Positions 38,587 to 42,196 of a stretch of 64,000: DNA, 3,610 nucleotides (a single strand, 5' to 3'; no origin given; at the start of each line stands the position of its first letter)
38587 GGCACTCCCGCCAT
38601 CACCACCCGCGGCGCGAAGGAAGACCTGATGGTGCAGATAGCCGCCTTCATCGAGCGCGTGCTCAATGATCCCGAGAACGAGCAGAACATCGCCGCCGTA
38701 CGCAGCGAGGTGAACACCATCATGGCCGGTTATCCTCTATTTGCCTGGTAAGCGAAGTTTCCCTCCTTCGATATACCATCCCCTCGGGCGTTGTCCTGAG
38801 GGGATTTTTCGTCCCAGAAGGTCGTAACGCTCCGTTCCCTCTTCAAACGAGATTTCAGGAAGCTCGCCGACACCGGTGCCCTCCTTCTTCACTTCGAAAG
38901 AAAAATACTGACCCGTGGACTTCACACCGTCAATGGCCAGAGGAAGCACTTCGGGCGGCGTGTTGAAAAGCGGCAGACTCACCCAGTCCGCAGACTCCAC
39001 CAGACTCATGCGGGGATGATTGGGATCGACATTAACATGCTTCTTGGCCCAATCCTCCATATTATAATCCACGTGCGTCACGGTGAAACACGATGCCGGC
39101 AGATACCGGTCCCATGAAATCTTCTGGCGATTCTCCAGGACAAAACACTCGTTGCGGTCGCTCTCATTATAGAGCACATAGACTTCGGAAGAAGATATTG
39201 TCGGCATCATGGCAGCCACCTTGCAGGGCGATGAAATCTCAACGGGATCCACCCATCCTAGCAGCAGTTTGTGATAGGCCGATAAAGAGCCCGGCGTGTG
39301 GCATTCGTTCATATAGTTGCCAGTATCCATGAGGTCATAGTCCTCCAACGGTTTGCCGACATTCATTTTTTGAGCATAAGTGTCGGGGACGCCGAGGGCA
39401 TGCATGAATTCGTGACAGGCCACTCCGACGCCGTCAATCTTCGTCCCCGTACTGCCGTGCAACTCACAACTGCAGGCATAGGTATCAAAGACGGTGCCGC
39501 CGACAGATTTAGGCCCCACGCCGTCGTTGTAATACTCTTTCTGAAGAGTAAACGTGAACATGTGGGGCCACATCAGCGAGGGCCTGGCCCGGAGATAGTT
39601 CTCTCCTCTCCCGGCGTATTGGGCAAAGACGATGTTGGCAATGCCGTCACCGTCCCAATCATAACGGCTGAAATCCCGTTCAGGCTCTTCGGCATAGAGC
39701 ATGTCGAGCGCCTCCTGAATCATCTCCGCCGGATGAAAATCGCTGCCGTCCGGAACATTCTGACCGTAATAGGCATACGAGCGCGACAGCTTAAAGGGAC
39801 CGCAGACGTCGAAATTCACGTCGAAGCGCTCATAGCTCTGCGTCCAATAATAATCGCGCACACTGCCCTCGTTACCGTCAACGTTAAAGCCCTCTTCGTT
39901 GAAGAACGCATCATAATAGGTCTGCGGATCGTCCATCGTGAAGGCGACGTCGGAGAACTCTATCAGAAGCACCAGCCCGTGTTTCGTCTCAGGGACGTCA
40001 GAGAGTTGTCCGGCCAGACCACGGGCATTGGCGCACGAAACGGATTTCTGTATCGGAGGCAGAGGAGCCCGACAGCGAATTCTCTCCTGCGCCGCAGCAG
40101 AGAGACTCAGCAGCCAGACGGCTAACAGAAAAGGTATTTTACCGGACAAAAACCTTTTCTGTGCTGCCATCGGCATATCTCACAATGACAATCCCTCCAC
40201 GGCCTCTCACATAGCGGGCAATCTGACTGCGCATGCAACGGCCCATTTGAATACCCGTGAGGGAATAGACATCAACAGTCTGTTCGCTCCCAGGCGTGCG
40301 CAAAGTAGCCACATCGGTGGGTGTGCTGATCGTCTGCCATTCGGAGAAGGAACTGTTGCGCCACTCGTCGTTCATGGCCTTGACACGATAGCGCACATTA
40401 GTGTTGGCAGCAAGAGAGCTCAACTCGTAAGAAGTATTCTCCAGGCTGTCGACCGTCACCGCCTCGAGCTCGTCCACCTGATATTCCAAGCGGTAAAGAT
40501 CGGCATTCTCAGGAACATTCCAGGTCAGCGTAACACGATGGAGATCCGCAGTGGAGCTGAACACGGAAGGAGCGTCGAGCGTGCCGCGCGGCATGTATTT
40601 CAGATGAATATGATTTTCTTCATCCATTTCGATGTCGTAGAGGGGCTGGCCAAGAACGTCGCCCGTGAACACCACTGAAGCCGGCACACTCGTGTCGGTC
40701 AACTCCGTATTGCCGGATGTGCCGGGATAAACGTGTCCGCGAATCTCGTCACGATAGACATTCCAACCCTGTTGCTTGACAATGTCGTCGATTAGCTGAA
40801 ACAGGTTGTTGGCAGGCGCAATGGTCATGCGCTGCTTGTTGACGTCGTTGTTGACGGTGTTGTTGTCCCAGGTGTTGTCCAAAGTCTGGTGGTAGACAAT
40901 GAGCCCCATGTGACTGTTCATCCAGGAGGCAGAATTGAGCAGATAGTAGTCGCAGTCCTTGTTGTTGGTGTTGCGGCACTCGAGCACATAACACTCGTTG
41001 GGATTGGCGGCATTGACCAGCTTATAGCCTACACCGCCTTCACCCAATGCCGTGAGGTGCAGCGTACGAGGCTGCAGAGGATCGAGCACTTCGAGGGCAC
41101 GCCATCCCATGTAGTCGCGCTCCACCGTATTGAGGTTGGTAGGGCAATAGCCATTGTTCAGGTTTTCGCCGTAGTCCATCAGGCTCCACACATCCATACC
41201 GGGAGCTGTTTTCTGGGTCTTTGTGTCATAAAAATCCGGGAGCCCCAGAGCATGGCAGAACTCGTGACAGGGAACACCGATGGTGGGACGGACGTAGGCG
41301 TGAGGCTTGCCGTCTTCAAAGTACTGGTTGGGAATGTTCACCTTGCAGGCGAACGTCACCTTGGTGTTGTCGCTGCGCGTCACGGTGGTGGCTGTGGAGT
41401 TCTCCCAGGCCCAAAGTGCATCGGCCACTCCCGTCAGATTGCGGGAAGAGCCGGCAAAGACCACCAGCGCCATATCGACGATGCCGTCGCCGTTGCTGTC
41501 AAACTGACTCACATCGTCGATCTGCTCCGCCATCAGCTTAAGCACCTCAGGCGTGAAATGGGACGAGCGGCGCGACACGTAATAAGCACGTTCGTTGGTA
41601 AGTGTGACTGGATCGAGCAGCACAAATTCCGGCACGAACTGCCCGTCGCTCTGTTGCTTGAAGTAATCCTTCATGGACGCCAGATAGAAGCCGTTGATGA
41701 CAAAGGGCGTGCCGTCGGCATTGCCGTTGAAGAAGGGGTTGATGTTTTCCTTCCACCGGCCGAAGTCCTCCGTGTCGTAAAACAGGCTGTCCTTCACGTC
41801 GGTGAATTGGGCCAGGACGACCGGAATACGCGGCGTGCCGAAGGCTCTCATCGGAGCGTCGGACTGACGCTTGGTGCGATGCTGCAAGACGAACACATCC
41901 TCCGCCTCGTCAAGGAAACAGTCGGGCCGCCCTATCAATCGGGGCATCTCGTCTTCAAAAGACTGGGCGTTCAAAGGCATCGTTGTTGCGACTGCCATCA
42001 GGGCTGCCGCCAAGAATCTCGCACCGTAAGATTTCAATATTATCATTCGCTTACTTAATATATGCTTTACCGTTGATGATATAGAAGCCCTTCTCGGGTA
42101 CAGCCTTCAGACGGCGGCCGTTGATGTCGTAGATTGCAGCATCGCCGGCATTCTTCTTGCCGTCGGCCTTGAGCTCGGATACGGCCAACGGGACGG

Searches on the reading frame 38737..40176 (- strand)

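Call 36: search_protein_families(library=pfam, proteins=[window:38737-40176:-], max_evalue=0.001)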
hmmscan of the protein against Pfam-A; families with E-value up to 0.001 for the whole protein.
window:38737-40176:- (479 aa): 1 family
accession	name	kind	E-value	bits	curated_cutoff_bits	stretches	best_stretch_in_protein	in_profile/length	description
PF05547.17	Peptidase_M6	-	2.2e-14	53.9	22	1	83-303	45-282/294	Immune inhibitor A peptidase M6, catalytic domain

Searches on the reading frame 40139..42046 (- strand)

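Call 36: search_protein_families(library=pfam, proteins=[window:40139-42046:-], max_evalue=0.001)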
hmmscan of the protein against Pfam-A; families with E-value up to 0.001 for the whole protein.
window:40139-42046:- (635 aa): 2 families
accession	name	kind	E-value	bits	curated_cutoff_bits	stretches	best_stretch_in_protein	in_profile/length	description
PF05547.17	Peptidase_M6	-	2.2e-14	53.9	22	1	117-313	62-285/294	Immune inhibitor A peptidase M6, catalytic domain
PF00041.27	fn3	-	0.00053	20.6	25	0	503-562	14-73/84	Fibronectin type III domain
